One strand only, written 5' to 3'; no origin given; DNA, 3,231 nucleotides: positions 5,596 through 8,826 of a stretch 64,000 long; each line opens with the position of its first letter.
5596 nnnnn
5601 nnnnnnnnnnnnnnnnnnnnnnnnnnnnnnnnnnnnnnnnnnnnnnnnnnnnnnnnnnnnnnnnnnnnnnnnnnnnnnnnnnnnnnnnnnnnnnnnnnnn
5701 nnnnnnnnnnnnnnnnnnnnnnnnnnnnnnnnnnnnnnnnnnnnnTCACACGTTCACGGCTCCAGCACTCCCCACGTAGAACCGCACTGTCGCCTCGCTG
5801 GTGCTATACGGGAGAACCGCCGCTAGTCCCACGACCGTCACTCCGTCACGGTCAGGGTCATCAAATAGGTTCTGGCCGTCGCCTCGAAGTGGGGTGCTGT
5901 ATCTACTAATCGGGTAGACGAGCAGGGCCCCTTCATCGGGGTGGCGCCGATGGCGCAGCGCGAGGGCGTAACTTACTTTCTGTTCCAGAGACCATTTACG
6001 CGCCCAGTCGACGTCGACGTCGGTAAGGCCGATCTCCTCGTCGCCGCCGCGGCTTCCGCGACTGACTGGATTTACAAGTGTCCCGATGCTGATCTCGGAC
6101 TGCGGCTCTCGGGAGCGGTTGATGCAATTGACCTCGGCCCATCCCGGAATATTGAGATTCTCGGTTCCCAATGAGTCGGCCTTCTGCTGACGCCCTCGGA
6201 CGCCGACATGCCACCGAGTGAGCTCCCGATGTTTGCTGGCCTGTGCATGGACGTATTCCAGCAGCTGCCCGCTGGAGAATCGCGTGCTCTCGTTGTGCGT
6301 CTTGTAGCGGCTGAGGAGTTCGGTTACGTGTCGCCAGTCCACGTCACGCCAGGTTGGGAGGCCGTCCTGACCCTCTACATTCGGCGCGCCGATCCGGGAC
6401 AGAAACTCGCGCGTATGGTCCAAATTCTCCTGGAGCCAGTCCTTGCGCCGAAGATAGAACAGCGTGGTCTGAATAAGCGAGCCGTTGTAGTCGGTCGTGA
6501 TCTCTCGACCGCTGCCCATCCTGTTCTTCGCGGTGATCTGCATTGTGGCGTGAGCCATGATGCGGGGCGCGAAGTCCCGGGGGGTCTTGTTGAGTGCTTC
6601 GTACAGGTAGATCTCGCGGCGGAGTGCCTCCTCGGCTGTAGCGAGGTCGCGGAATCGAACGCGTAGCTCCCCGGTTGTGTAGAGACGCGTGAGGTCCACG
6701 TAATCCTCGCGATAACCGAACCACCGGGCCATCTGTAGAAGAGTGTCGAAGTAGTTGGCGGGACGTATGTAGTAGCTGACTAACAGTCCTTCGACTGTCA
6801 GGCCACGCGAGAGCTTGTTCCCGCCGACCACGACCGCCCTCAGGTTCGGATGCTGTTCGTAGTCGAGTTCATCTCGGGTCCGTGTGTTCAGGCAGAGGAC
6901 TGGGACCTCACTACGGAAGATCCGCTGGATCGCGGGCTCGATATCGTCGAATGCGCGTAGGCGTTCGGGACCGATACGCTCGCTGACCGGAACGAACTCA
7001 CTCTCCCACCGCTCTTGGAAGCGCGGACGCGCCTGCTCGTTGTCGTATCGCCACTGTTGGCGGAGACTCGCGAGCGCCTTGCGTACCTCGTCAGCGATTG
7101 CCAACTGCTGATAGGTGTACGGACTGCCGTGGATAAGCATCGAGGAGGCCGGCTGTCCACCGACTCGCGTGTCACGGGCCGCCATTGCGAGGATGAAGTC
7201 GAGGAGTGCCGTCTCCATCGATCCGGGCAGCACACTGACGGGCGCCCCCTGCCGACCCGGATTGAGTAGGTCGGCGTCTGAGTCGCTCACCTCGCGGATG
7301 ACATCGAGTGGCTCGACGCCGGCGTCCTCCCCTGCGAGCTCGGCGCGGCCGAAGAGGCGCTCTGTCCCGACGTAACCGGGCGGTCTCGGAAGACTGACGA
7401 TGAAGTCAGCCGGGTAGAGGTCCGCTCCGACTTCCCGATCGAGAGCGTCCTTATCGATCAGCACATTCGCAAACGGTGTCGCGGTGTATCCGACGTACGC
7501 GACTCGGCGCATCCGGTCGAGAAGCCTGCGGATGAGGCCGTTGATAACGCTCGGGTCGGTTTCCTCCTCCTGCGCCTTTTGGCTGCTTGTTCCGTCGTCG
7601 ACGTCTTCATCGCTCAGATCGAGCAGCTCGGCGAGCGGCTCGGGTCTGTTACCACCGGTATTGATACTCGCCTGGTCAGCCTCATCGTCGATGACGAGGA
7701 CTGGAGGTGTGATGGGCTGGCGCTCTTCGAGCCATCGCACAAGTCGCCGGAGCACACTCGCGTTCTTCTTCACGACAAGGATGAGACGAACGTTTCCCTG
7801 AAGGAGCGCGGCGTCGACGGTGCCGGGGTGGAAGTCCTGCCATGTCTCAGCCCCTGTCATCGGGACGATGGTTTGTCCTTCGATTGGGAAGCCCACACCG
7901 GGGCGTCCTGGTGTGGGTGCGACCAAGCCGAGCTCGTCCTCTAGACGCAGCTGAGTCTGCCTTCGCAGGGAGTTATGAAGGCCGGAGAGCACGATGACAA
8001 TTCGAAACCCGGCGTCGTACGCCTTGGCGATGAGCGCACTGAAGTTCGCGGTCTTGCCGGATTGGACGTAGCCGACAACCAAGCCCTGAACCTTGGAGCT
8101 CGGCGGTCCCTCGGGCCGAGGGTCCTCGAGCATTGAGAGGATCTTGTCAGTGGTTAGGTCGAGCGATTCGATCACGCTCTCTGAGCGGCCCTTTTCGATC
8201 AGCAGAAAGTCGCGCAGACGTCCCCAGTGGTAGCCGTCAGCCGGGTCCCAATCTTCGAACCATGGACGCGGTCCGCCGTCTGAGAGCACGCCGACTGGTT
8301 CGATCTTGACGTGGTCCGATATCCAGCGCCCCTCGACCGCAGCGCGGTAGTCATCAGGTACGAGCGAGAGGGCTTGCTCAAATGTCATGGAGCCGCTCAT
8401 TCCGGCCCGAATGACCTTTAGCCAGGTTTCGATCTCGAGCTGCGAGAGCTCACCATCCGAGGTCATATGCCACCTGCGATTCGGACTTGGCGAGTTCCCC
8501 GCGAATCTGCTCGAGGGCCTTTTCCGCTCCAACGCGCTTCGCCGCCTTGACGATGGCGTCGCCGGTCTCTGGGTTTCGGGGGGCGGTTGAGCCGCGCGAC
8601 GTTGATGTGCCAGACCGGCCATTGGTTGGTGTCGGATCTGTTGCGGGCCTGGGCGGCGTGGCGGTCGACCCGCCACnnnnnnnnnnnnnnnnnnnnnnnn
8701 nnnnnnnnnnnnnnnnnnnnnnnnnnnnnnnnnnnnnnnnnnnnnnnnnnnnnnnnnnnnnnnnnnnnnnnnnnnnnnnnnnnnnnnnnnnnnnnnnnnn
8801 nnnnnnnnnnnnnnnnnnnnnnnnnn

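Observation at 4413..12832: Methylation-linked MORC-like GHKL ATPase / Z1 P-loop / PD-(D/E)XK module next to dcm and vsr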

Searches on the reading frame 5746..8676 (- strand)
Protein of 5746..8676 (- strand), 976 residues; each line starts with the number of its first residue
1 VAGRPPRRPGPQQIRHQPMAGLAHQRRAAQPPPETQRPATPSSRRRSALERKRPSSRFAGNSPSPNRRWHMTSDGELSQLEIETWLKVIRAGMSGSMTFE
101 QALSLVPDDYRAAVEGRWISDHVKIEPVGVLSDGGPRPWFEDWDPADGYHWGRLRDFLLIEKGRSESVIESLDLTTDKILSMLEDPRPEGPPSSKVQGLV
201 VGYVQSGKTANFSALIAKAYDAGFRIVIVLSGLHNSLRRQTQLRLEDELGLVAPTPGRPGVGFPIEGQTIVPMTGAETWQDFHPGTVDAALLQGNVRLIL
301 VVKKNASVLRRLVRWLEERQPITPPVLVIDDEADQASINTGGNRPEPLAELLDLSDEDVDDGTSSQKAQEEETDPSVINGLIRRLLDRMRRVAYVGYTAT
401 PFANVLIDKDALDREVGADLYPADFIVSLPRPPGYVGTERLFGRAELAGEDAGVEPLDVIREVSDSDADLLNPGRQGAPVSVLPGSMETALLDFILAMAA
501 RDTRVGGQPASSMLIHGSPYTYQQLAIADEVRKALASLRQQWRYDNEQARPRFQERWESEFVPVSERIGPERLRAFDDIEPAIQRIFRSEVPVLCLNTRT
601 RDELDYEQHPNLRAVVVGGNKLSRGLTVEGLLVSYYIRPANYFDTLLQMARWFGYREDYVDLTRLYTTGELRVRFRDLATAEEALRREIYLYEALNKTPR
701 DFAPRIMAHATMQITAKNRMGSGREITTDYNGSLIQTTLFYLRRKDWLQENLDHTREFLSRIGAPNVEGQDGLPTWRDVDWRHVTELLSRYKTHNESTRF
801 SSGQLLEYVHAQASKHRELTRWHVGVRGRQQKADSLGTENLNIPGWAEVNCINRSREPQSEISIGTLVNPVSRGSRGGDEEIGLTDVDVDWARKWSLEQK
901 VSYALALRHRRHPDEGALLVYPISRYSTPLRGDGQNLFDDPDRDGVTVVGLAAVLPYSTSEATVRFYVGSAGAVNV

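Call 3: search_protein_families(library=pfam, proteins=[window:5746-8676:-], max_evalue=0.01)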
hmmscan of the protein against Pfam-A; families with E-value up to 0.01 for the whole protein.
window:5746-8676:- (976 aa): 1 family
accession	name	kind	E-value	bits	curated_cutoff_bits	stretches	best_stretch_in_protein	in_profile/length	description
PF10593.14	Z1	-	9.2e-61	205.7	25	1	486-710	1-225/228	Z1 domain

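Call 4: search_protein_families(library=padloc, proteins=[window:5746-8676:-], max_evalue=0.01)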
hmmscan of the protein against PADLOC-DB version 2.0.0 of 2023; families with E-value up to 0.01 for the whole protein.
window:5746-8676:- (976 aa): 2 families
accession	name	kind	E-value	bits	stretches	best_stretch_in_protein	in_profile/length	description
PDLC02205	MzaC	-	1.3e-105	352.4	1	132-829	77-796/952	-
PDLC03202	Helicase_II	-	6.6e-34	115.2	3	364-686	158-440/621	Type II helicase domain protein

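Call 5: search_protein_families(library=ncbifam, proteins=[window:5746-8676:-], max_evalue=0.01)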
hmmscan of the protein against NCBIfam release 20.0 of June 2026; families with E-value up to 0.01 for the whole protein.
window:5746-8676:- (976 aa): 1 family
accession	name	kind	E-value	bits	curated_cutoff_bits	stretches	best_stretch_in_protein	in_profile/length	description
NF041933.1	MzaC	equivalog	1.9e-132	442.9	1500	1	131-834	71-796/806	MZA anti-phage system associated Z1 domain-containing protein MzaC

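Call 23: search_solved_structures(query=window:5746-8466:-, max_evalue=0.01, show_alignments=1)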
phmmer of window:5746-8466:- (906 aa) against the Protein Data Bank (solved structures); distinct sequences matched with E-value up to 0.01: 0.

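Call 24: find_homologous_proteins(query=window:5746-8466:-, max_evalue=1e-10)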
Query window:5746-8466:- (906 aa): 7749 proteins with E <= 1e-10 among 8000 candidates; the best 120 are listed.
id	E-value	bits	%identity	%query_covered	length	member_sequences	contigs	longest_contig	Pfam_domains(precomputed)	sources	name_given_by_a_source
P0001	0.0e+0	2063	100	100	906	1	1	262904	PF10593.15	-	-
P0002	0.0e+0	1843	89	100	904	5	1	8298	PF10593.15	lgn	-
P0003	0.0e+0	1676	81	100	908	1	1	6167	PF10593.15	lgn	-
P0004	0.0e+0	1478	73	100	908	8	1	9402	PF10593.15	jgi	-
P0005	0.0e+0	1447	72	100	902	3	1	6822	PF10593.15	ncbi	-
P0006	0.0e+0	1396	70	100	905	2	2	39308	PF10593.15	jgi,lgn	jgi:hypothetical protein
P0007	0.0e+0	1389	69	98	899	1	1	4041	PF10593.15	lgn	-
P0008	0.0e+0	1265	72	87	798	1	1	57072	PF10593.15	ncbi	-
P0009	0.0e+0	1249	64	100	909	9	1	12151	PF10593.15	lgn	-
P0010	0.0e+0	1231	64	99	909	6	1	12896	PF10593.15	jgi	-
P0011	0.0e+0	1223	63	100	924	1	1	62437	PF10593.15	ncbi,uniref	ncbi:Z1 domain-containing protein [Micromonospora sp. NPDC005173]|uniref:Z1 domain-containing protei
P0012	0.0e+0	1220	64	100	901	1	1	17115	PF10593.15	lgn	-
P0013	0.0e+0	1220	63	100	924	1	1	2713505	PF10593.15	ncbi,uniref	ncbi:Z1 domain-containing protein [Dactylosporangium sp. CA-139066]|uniref:Z1 domain-containing prot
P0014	0.0e+0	1216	64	100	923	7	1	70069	PF10593.15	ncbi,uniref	ncbi:Z1 domain-containing protein [Micromonospora sp. NPDC049089]|uniref:Z1 domain-containing protei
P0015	0.0e+0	1205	63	99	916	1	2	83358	PF10593.15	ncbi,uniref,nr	ncbi:Z1 domain-containing protein [Plantactinospora endophytica]|uniref:Endonuclease n=1 Tax=Plantac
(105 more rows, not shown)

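Call 27: find_related_loci(query=A1, collection=genome_contigs, flank=10000)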
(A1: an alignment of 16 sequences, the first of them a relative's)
Query A1 (906 aa) in genome_contigs; peptide patterns used: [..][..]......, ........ (x = any residue, [..] = any of these).
600 stretches matched a pattern (row limit reached: there are more); 557 encode a relative of the query (tblastn E <= 1e-3); the best 80 are kept; 80 distinct loci.
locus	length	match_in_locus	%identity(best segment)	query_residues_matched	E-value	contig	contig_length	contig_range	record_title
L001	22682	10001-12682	50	12-902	0e+0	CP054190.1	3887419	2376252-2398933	MAG: Planctomycetia bacterium isolate H1_PLA3 chromosome, complete genome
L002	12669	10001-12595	48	11-879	0e+0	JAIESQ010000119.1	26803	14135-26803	MAG: Pirellulales bacterium isolate co.spades.METABAT.2.5kb_062 c_000000439579, whole genome shotgun sequence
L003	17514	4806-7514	46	1-900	0e+0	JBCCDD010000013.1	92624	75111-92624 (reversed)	MAG: Planctomycetota bacterium isolate P01_A01_bin.75 k141_178111_length_92624_cov_36.4203, whole genome shotgun sequenc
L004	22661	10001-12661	47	15-900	0e+0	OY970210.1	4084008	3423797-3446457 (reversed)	MAG: uncultured Solirubrobacterales bacterium isolate MFD09286.bin.c.2 genome assembly, chromosome: 1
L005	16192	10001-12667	44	1-896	0e+0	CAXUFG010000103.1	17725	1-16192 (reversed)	MAG TPA_asm: uncultured Pseudonocardiaceae bacterium isolate public_SRR14722287_metawrap_bin.1 genome assembly, contig:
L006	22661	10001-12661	44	1-896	0e+0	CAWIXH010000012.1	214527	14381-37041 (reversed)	MAG: uncultured Actinomycetota bacterium isolate MFD04944.bin.1.178 genome assembly, contig: contig_11185, whole genome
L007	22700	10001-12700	43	1-899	0e+0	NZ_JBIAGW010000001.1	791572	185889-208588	Streptomyces sp. NPDC006691 NPDC006691_14_B10.ctg-0001, whole genome shotgun sequence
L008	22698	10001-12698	45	15-902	0e+0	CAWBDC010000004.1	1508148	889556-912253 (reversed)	MAG: uncultured Solirubrobacterales bacterium isolate MFD09603.bin.1.265 genome assembly, contig: contig_6427, whole gen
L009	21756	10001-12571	39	16-898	2e-167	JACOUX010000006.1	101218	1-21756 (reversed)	MAG: Candidatus Woesearchaeota archaeon isolate NC_groundwater_84_Ag_S-0.1um_40_33 S35_SO-1_scaffold_22397, whole genome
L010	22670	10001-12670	43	5-902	0e+0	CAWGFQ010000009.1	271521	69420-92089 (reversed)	MAG: uncultured Solirubrobacterales bacterium isolate MFD05521.bin.2.202 genome assembly, contig: contig_52431, whole ge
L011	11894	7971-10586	37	27-902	3e-162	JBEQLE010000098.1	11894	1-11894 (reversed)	MAG: Leptospirales bacterium isolate Y21TTR20magb6s NODE_98_length_11894_cov_4.915038, whole genome shotgun sequence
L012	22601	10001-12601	40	16-902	5e-161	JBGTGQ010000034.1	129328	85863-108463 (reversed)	MAG: Terrimicrobiaceae bacterium isolate JTS-RE219 k141_6858111, whole genome shotgun sequence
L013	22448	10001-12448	37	51-898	6e-154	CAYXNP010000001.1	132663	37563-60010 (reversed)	MAG TPA_asm: Candidatus Woesearchaeota archaeon isolate SRP050083_co1_23 genome assembly, contig: NODE_12_length_132663_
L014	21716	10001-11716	45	34-629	4e-131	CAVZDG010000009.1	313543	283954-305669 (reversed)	MAG: uncultured Acidobacteriaceae bacterium isolate MFD09222.bin.1.125 genome assembly, contig: contig_52477, whole geno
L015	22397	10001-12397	34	67-854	5e-127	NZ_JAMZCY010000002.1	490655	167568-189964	Cohnella sp. WQ 127256 Scaffold2_1, whole genome shotgun sequence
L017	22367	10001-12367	36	57-898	2e-123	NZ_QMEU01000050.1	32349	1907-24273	Mycobacterium colombiense strain GF76 contig_50_length_32349_depth_1.19x, whole genome shotgun sequence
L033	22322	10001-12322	34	80-904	1e-115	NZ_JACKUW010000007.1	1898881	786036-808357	Mycolicibacterium sediminis strain DSM 45643 MSED-DSM45643DSM45643_contig000019, whole genome shotgun sequence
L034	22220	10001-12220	34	89-894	6e-116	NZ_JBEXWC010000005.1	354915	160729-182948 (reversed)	Streptomyces sp. NPDC005898 NPDC005898_293_F8.ctg-0005, whole genome shotgun sequence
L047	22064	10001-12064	38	68-803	1e-113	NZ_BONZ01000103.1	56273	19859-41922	Rugosimonospora africana strain NBRC 104875 sequence103, whole genome shotgun sequence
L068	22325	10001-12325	34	70-890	4e-112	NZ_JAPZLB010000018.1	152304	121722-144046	Mycobacterium sp. RTGN4 contig00018, whole genome shotgun sequence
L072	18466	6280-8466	34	48-758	1e-111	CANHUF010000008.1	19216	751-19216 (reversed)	MAG: Sphingobacteriales bacterium isolate RE-26jul17-212 genome assembly, contig: RE-26jul17-C3904, whole genome shotgun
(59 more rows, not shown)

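Call 28: search_solved_structures(query=A1, max_evalue=1, show_alignments=1)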
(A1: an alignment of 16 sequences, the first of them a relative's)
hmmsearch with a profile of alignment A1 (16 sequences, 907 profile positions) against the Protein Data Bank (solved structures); distinct sequences matched with E-value up to 1: 0.

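Call 42: find_encoding_contigs(protein=P0002, flank=10000, max_places=1)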
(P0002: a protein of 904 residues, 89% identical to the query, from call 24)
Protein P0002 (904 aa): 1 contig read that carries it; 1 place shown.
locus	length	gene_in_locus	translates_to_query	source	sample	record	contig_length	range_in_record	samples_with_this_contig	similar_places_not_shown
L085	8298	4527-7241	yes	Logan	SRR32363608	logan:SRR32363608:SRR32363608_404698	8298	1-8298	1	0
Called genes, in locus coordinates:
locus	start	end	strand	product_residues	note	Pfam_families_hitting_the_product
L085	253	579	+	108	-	-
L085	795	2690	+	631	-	PF00145:DNA_methylase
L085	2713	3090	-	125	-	PF03852:Vsr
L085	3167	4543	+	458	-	PF02518:HATPase_c (weak), PF13589:HATPase_c_3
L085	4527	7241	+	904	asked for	PF10593:Z1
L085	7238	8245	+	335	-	PF14390:DUF4420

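Call 43: find_encoding_contigs(protein=P0006, flank=10000, max_places=1)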
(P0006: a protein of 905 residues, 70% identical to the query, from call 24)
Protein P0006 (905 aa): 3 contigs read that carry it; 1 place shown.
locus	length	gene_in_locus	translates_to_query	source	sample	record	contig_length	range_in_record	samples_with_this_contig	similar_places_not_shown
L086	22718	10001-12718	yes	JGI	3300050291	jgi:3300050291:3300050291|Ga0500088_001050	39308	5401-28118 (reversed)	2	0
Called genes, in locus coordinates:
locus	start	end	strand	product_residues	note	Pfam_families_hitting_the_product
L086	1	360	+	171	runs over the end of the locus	PF00293:NUDIX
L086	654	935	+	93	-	PF01527:HTH_Tnp_1, PF13384:HTH_23 (weak), PF13551:HTH_29 (faint)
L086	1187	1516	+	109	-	PF13683:rve_3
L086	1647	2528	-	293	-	PF14338:Mrr_N, PF04471:Mrr_cat, PF22722:NA-iREase1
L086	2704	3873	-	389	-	-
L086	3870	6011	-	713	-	PF13581:HATPase_c_2 (faint), PF13589:HATPase_c_3, PF02518:HATPase_c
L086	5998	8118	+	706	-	PF00145:DNA_methylase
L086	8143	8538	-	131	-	PF03852:Vsr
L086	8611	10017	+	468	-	PF02518:HATPase_c (faint), PF13589:HATPase_c_3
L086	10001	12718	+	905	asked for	PF10593:Z1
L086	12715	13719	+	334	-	PF14390:DUF4420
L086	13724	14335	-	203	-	-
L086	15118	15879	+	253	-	PF08220:HTH_DeoR, PF00455:DeoRC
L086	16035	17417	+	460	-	PF01547:SBP_bac_1, PF13416:SBP_bac_8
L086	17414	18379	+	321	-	PF00528:BPD_transp_1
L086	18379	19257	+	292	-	PF00528:BPD_transp_1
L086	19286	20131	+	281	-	PF01791:DeoC, PF22649:Cgl0159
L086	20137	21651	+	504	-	PF00370:FGGY_N, PF01869:BcrAD_BadFG (faint), PF02782:FGGY_C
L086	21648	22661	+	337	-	PF01636:APH, PF19974:TCAD9 (weak)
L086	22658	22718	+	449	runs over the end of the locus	PF03952:Enolase_N, PF00113:Enolase_C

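Call 44: find_encoding_contigs(protein=P0008, flank=10000, max_places=1)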
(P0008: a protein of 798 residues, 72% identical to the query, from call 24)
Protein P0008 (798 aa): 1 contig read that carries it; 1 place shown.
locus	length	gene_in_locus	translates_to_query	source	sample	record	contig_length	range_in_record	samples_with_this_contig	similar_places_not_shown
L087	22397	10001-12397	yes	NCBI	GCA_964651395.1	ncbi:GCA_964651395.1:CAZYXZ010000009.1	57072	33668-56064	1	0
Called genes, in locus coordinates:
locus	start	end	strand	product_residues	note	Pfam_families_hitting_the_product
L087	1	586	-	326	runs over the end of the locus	PF08378:NERD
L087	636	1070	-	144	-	PF13474:SnoaL_3 (weak), PF14534:DUF4440 (faint)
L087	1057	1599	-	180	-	PF03992:ABM (weak)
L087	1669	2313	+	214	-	PF00440:TetR_N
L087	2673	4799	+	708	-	PF13589:HATPase_c_3, PF02518:HATPase_c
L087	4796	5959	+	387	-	-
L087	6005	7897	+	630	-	PF00145:DNA_methylase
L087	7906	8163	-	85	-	-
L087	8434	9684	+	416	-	PF02518:HATPase_c (weak), PF13589:HATPase_c_3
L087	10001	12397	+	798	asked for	PF10593:Z1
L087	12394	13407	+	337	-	PF14390:DUF4420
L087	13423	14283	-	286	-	PF14338:Mrr_N, PF04471:Mrr_cat, PF22722:NA-iREase1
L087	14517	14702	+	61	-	-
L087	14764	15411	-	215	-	-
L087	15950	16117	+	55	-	-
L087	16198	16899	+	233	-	-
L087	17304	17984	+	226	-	-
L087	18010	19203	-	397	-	PF00899:ThiF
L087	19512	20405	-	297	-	PF14464:Prok-JAB (weak)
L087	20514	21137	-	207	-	-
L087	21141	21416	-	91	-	-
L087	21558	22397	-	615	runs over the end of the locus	?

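Call 45: find_encoding_contigs(protein=P0013, flank=10000, max_places=1)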
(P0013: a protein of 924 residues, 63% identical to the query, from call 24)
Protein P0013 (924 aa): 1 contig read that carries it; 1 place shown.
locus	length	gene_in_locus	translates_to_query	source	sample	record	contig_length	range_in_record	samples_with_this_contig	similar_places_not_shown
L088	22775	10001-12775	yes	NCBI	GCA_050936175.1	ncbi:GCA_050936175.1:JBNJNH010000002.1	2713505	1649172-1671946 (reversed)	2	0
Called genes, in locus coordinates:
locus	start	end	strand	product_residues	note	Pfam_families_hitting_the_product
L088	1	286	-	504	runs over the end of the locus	PF02518:HATPase_c (weak), PF13589:HATPase_c_3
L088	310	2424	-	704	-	PF22879:AIPR_N, PF10592:AIPR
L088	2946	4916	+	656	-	PF00145:DNA_methylase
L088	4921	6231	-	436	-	PF02518:HATPase_c (weak), PF13589:HATPase_c_3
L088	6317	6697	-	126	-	PF03852:Vsr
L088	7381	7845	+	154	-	-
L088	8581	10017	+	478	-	PF02518:HATPase_c (weak), PF13589:HATPase_c_3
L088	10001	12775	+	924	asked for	PF10593:Z1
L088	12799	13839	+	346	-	-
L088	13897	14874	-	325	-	PF14088:DUF4268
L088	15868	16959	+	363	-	PF00005:ABC_tran, PF17912:OB_MalK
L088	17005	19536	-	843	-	PF06723:MreB_Mbl, PF00012:HSP70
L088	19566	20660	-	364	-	PF08032:SpoU_sub_bind, PF00588:SpoU_methylase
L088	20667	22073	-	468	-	PF01406:tRNA-synt_1e, PF09334:tRNA-synt_1g (faint), PF09190:DALR_2, PF23493:CysS_C (weak)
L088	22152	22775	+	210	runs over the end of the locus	PF09339:HTH_IclR, PF12802:MarR_2 (faint), PF01614:IclR_C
